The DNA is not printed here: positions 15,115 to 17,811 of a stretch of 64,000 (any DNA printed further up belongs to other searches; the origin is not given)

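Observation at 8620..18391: Undescribed RiPP locus: two NHLP-leader precursors plus a fused E1/YcaO heterocyclase, with no dehydrogenase, C39 transporter or dedicated protease in the 64 kb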

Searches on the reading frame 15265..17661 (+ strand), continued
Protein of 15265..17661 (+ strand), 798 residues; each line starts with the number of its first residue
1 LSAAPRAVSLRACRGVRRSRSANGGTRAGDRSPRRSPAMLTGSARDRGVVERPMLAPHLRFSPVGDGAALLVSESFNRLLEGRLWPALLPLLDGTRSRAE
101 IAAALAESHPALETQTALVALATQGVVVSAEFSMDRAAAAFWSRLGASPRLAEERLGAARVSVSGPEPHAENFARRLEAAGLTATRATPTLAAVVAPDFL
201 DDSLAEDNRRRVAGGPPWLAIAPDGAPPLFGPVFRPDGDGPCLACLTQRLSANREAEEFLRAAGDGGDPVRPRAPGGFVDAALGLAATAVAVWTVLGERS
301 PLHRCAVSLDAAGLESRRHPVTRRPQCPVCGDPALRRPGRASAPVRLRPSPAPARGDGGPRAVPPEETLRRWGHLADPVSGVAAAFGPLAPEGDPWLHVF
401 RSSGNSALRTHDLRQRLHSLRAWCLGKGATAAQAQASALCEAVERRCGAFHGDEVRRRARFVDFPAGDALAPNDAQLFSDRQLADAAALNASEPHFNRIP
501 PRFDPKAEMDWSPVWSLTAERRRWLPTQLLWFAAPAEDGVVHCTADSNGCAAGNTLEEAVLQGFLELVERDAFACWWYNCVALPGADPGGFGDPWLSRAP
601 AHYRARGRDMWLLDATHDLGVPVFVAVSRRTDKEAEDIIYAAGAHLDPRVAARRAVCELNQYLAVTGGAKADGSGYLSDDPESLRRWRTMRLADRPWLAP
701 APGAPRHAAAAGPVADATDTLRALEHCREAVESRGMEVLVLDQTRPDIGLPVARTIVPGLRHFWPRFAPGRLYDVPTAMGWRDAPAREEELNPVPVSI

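Call 32: search_solved_structures(query=window:15424-17661:+, max_evalue=0.001, show_alignments=2)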
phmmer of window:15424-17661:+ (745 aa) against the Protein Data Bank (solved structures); distinct sequences matched with E-value up to 0.001: 5.
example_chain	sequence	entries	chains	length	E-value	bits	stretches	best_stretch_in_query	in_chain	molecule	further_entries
4v1t_A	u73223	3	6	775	3.7e-138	465.5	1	2-743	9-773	LYND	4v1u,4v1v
4bs9_A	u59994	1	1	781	6.6e-136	458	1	3-743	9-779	TRUD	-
7u58_A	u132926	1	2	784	1e-122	414.4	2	226-744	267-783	MusD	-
6pe3_A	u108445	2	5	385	1.7e-12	50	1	492-645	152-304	Uncharacterized protein MJ1094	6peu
6ci7_A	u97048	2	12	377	8.4e-11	44.3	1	393-710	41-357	YcaO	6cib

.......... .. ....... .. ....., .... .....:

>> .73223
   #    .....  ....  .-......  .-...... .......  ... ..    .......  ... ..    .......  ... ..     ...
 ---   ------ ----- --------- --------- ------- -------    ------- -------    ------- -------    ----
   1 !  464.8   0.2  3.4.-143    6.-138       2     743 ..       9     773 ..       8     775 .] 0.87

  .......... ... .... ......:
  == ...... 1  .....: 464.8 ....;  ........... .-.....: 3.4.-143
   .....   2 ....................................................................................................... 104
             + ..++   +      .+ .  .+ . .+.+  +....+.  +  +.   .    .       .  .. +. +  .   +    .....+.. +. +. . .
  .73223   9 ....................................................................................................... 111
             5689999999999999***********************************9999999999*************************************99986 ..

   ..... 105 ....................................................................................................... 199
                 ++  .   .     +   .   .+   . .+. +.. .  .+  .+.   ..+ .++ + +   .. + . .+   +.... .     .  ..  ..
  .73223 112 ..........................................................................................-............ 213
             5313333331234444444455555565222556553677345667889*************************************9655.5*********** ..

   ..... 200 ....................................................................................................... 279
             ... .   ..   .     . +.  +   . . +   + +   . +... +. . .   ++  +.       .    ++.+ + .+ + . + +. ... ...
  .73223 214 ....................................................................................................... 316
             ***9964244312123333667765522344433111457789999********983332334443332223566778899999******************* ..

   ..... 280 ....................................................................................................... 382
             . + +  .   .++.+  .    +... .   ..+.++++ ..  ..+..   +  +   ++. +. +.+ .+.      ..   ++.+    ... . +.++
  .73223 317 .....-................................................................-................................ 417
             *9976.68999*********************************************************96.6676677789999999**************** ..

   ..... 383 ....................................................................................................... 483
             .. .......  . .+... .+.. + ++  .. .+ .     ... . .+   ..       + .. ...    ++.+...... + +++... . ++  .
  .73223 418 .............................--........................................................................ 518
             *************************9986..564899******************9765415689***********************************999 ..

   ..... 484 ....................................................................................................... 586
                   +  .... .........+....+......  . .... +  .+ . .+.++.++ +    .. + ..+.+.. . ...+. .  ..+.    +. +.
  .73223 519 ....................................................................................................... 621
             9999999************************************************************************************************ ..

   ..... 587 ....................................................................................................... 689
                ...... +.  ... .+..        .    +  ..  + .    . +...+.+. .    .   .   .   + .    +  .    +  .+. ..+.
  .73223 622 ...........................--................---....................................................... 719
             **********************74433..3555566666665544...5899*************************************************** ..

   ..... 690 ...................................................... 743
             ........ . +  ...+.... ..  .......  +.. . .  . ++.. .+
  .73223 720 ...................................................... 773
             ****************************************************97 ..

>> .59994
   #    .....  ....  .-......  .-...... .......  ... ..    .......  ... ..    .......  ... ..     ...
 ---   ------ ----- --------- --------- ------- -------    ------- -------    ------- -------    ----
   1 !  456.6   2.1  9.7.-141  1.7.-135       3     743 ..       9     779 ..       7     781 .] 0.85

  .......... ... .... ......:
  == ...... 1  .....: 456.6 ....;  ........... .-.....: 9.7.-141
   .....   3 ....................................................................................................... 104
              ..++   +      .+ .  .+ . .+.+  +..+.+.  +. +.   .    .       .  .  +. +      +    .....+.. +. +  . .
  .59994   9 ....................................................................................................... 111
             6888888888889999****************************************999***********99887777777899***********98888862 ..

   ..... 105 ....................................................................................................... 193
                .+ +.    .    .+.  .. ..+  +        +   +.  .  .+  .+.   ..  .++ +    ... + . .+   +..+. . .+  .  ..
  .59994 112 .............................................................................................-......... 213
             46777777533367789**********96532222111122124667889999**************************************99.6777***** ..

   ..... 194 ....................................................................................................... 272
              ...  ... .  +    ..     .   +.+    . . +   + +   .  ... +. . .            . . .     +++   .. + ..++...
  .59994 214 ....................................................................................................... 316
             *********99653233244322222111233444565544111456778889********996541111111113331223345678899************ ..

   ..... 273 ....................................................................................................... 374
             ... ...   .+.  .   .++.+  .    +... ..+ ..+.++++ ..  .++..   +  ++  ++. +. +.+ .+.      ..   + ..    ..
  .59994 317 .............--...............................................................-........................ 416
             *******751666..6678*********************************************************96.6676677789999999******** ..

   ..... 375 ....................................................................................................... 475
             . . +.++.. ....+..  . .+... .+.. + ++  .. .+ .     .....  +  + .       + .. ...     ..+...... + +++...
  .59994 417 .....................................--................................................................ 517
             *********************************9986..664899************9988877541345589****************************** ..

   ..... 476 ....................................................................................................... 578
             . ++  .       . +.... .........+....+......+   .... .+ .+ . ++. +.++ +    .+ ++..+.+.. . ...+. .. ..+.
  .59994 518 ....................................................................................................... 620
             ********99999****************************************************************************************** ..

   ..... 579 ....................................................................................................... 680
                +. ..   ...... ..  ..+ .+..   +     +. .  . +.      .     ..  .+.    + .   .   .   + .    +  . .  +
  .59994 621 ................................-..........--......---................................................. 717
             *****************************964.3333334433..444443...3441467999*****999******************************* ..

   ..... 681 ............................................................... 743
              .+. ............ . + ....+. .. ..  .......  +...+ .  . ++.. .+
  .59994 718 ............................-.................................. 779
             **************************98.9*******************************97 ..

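Call 39: find_encoding_contigs(protein=P0004, flank=10000, max_places=3)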
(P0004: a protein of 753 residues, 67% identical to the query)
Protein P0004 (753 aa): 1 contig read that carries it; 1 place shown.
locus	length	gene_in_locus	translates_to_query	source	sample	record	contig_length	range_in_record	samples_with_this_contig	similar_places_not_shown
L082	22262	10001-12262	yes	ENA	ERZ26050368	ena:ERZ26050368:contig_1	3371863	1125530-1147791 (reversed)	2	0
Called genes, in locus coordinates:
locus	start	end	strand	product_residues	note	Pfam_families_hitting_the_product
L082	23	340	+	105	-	-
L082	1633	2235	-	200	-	PF03167:UDG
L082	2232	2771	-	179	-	PF02834:LigT_PEase, PF13563:2_5_RNA_ligase2, PF02834:LigT_PEase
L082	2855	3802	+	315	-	PF00389:2-Hacid_dh, PF02826:2-Hacid_dh_C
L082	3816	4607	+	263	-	PF11150:DUF2927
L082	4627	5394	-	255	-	PF03328:HpcH_HpaI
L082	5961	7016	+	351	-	PF25087:GMPPB_C (faint), PF14602:Hexapep_2 (faint), PF25084:LbH_EIF2B (faint), PF00132:Hexapep (weak)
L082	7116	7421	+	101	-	-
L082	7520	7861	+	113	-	-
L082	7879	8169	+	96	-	-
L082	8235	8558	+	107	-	-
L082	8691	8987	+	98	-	-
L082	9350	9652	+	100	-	-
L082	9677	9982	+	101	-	-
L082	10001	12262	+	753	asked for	PF02624:YcaO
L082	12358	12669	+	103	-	PF02979:NHase_alpha (weak)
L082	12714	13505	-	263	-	PF07484:Collar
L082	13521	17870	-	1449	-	PF24801:FNIII-A_GpJ, PF13550:Phage-tail_3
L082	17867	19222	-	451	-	PF03237:Terminase_6N, PF17289:Terminase_6C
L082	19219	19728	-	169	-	-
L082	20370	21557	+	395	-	PF13231:PMT_2 (weak)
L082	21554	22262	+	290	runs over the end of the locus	-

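Call 40: find_encoding_contigs(protein=P0005, flank=10000, max_places=3)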
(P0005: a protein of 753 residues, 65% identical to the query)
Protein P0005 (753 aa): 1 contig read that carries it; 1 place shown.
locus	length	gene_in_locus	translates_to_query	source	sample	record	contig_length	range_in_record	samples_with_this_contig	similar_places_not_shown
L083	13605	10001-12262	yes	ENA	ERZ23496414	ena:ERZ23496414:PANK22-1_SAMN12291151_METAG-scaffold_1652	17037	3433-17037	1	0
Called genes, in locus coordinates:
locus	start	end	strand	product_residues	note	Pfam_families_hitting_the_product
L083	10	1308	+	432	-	PF01053:Cys_Met_Meta_PP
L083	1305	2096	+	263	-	PF12146:Hydrolase_4, PF00561:Abhydrolase_1, PF00975:Thioesterase (faint), PF12697:Abhydrolase_6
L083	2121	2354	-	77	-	PF01197:Ribosomal_L31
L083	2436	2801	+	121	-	PF01491:Frataxin_Cyay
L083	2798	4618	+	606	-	PF00664:ABC_membrane, PF00005:ABC_tran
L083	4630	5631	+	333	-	PF00561:Abhydrolase_1, PF12146:Hydrolase_4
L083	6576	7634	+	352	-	PF25087:GMPPB_C (faint), PF14602:Hexapep_2 (faint), PF25084:LbH_EIF2B (faint), PF00132:Hexapep (weak)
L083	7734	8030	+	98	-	-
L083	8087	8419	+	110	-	-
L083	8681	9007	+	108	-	-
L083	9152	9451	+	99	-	-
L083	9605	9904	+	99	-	-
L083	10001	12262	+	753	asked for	PF02624:YcaO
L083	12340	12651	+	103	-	PF02979:NHase_alpha (weak)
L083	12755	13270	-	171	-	-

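Call 44: search_protein_families(library=pfam, proteins=[L005:4577-6052:+, L026:15031-17562:+, L082:5961-7016:+, L001:9110-9370:+, L001:7655-7969:+, L082:12358-12669:+, L002:5811-6125:+], max_evalue=0.01)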
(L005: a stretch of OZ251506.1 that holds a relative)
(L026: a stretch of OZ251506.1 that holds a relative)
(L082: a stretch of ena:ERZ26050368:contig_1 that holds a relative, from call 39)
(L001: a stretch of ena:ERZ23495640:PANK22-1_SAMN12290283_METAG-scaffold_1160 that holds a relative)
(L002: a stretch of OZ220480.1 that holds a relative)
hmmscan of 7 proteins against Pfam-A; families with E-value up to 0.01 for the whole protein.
L005:4577-6052:+ (491 aa): 2 families
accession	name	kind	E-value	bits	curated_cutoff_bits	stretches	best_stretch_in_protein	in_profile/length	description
PF00881.29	Nitroreductase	-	7.1e-13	49.5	23.5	1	255-444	2-161/167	Nitroreductase family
PF22767.2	ThcOx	-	9.4e-13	49.5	27.7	1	184-207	84-107/110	Cyanobactin oxidase ThcOx,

L026:15031-17562:+ (843 aa): 1 family
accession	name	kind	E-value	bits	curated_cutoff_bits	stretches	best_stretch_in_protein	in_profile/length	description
PF13575.12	DUF4135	-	1.8e-47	162.8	29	1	163-520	2-377/378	Domain of unknown function (DUF4135)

L082:5961-7016:+ (351 aa): 3 families
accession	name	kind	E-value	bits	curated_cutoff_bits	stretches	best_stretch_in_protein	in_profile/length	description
PF00132.30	Hexapep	-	8.2e-22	76.4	27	5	269-301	2-34/36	Bacterial transferase hexapeptide (six repeats)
PF25084.1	LbH_EIF2B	-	7.5e-12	45.6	54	2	223-310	16-96/105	EIF2B subunit epsilon LbH domain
PF14602.12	Hexapep_2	-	1.1e-06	28.6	27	1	270-297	3-28/34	Hexapeptide repeat of succinyl-transferase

L001:9110-9370:+ (86 aa): 1 family
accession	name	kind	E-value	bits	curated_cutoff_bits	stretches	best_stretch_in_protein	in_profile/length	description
PF07798.16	CCDC90-like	-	6.5e-07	29.8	33.5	1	6-40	1-35/175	Coiled-coil domain-containing protein 90-like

L001:7655-7969:+ (104 aa): 1 family
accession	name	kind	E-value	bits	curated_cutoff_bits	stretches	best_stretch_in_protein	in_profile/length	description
PF07798.16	CCDC90-like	-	0.00041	20.7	33.5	1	10-69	1-68/175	Coiled-coil domain-containing protein 90-like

L082:12358-12669:+ (103 aa): 1 family
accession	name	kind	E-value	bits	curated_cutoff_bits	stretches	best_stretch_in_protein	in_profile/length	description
PF02979.21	NHase_alpha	-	1.1e-05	25.4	27.2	1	10-63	108-160/184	Nitrile hydratase, alpha chain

L002:5811-6125:+ (104 aa): 1 family
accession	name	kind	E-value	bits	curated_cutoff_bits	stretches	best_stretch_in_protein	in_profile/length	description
PF02979.21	NHase_alpha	-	6.4e-05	22.9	27.2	1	32-86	38-92/184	Nitrile hydratase, alpha chain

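Call 56: find_encoding_contigs(protein=P0002, flank=5000, max_places=3)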
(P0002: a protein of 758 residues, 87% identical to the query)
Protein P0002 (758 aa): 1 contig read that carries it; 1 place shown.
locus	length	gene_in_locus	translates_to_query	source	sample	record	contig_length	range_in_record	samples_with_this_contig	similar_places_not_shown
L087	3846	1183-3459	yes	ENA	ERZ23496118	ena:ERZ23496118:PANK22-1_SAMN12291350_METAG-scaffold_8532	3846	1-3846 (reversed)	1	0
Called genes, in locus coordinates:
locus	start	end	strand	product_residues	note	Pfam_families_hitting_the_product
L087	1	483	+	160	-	?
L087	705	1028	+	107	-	-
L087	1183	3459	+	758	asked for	PF02624:YcaO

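Call 57: find_encoding_contigs(protein=P0003, flank=5000, max_places=3)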
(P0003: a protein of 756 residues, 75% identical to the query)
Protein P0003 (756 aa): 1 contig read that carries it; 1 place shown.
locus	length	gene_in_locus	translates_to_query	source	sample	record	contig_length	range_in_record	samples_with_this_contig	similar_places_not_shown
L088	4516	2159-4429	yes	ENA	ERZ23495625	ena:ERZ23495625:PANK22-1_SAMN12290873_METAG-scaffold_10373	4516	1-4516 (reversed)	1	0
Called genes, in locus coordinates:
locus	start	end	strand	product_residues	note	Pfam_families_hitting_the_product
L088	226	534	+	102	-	PF02979:NHase_alpha (weak)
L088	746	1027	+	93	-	PF02979:NHase_alpha (weak)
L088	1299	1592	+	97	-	PF02979:NHase_alpha (weak)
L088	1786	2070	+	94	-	PF02979:NHase_alpha (weak)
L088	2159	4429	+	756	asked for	PF02624:YcaO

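Call 64: find_encoding_contigs(protein=P0041, flank=10000, max_places=2)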
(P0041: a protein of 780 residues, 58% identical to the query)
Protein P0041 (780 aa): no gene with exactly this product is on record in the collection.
